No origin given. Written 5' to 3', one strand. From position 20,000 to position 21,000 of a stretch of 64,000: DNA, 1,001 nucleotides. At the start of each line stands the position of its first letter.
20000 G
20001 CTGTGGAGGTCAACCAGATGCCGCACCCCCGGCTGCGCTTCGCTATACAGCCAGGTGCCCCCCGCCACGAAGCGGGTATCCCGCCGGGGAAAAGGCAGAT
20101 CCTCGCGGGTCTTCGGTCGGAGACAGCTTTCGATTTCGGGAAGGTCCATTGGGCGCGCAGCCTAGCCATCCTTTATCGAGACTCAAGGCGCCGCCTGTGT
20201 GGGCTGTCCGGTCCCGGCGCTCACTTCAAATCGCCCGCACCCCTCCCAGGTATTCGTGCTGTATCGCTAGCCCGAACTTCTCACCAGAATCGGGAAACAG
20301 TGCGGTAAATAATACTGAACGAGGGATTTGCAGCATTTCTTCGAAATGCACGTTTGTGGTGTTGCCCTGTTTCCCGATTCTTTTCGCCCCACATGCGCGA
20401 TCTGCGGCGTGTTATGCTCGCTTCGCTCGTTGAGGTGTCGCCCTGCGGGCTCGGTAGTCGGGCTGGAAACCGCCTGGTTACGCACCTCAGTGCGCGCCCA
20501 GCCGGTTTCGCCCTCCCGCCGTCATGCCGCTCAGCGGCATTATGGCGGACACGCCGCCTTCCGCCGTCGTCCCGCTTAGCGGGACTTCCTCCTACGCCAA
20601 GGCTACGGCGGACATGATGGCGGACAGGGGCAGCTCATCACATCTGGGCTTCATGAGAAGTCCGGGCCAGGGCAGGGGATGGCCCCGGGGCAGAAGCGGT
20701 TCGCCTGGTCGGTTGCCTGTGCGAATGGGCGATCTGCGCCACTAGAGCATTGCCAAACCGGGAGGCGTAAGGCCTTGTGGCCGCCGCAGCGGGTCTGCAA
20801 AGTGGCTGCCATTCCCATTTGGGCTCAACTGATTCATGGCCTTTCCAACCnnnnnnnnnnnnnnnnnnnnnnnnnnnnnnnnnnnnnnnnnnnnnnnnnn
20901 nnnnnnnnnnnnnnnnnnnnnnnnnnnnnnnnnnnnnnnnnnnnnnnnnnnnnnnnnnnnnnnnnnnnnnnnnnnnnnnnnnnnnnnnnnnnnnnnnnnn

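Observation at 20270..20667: ~400-bp TIR-flanked, hairpin-rich repeat with compensatory stem changes between copies (copy A)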

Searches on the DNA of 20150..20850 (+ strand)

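Call 8: search_rna_families(source=window, start=20150, end=20850, threshold=evalue, max_evalue=10, show_alignments=2)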
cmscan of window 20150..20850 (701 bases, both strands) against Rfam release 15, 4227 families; matches with E-value up to 10: 4.
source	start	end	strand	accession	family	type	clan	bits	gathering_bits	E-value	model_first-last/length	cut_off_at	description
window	20621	20710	+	RF02038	SPRY4-IT1_1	Gene; lncRNA;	-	26.3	50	0.0069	1-91/91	no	SPRY4-IT1 conserved region 1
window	20527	20623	-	RF02404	P33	Gene; sRNA;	-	20.4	45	0.11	1-160/160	no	Pseudomonas sRNA P33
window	20556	20630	+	RF03262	mir-1181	Gene; miRNA;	-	17.5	95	2.8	1-81/81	no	mir-1181 microRNA precursor family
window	20500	20596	-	RF02987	GA-cis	Gene; sRNA;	-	14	34.7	5.4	1-88/88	no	GA-cis RNA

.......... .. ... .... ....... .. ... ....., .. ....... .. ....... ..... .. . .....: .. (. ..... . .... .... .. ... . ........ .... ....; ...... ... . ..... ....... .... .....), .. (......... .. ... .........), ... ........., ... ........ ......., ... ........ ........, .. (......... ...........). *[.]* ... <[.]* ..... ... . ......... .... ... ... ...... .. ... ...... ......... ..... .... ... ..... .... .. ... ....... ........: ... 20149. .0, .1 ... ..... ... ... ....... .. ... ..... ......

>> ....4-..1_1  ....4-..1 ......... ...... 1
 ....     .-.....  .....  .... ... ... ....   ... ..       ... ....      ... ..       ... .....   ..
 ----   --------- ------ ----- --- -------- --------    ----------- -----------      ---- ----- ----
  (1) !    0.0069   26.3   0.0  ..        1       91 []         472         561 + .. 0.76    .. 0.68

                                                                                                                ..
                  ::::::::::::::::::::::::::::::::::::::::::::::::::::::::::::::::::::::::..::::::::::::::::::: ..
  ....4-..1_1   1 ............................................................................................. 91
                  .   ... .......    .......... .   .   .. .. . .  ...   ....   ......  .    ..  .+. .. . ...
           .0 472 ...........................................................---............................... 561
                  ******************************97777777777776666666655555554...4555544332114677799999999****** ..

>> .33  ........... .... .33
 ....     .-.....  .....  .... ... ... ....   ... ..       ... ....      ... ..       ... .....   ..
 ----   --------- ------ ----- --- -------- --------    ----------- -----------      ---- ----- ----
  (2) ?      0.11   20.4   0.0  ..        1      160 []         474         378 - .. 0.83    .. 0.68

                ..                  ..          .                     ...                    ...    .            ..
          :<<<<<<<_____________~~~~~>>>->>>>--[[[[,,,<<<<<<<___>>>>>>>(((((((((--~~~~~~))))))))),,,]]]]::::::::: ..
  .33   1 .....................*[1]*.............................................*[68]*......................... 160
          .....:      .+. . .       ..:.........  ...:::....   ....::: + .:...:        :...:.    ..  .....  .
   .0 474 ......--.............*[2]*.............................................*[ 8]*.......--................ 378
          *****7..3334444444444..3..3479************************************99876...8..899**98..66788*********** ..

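Call 91: search_dna_similar(query=window:20265-20672:+, collection=plasmids, mode=distant, max_evalue=0.001, max_rows=10)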
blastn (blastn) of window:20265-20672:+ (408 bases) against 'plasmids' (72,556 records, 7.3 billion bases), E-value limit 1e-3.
No match.

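Call 92: search_dna_similar(query=window:20265-20672:+, collection=phages, mode=distant, max_evalue=0.001, max_rows=10)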
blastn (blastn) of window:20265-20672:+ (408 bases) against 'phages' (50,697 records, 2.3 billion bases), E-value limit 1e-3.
No match.

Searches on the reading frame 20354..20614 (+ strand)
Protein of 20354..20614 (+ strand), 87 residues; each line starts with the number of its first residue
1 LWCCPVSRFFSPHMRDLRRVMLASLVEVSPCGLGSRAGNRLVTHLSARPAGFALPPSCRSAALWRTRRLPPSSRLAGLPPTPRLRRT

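Call 63: search_protein_representatives(alignment_id=A4)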
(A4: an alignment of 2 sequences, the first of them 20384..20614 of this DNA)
Query: 2 sequences, 77 profile positions. Proteins with E-value up to 0.001 (for the whole library): 3; up to 1e-10: 2; up to 1e-30: 0. The best 3 are listed.
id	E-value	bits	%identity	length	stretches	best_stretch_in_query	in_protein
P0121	1.2e-18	83.0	-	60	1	2-45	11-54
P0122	3.7e-15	71.8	-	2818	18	38-64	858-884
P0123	1.3e-05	41.2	-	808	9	40-71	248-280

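Call 65: find_encoding_contigs(protein=P0121, flank=10000, max_places=10)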
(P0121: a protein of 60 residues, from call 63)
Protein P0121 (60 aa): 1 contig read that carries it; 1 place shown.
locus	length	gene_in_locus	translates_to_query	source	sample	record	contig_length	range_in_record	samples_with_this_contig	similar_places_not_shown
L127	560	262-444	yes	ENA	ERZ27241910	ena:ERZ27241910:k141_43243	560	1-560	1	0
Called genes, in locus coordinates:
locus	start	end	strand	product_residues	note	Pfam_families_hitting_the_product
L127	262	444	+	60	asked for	-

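Call 75: find_homologous_proteins(query=A7, max_evalue=0.001)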
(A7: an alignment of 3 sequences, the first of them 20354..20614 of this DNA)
Query A7 (3 sequences) (87 aa, profile of the alignment): 1 proteins with E <= 0.001 among 2961 candidates.
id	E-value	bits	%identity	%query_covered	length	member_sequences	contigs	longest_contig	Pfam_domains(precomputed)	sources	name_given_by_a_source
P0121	7.4e-27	111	74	61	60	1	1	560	-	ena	-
